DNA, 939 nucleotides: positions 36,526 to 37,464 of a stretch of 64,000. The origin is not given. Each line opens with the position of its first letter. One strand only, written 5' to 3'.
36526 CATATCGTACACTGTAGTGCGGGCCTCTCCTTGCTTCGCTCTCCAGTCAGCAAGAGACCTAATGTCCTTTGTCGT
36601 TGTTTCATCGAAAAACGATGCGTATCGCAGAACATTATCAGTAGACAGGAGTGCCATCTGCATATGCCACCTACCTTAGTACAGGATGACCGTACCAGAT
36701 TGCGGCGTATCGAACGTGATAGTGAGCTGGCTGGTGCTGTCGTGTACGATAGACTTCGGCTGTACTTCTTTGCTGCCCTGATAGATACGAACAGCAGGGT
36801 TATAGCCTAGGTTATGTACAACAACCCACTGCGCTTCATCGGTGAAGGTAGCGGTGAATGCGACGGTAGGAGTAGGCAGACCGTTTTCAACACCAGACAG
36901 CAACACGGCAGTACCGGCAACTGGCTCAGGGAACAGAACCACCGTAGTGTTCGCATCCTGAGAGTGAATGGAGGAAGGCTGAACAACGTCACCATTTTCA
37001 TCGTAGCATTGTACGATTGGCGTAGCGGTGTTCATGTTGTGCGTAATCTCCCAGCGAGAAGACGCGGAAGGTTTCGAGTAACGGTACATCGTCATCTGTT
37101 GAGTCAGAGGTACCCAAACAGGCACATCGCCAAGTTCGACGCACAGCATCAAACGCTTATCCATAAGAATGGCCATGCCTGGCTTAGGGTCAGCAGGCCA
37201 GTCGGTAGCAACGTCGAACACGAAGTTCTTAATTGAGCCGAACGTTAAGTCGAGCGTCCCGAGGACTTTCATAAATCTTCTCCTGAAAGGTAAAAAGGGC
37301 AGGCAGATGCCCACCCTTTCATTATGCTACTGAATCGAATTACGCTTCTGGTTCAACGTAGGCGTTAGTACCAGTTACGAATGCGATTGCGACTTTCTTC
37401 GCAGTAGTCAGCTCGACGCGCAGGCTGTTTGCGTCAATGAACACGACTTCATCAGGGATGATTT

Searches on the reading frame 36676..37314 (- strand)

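Call 8: search_protein_families(library=pfam, max_evalue=1, proteins=[window:36676-37314:-])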
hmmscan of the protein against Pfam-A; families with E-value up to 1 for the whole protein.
window:36676-37314:- (212 aa): 1 family
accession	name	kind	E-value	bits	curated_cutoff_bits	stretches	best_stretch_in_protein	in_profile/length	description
PF23623.1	GBD_IRG7_N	-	0.00093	19.8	27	1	94-131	33-69/95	IRG7 N-terminal galactose binding domain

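Call 10: search_protein_families(library=phrogs, max_evalue=0.01, proteins=[window:36676-37314:-])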
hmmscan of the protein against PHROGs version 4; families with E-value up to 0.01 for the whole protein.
window:36676-37314:- (212 aa): 7 families
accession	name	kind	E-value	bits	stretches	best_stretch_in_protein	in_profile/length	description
phrog_21918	-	unknown function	1.4e-101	339.1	1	15-212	1-200/200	-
phrog_24148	-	DNA, RNA and nucleotide metabolism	3.3e-09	37.6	1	72-139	194-264/275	HNH endonuclease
phrog_34633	-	unknown function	1.9e-08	35.4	1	76-138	191-251/252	-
phrog_30556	-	unknown function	1.4e-06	29.7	0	161-210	108-157/159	-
phrog_10272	-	unknown function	4e-05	24.3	0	79-138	142-199/200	-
phrog_16122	-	head and packaging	0.00018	21.6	1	84-128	465-509/526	virion structural protein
phrog_28944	-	unknown function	0.0088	17.5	0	84-135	15-69/73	-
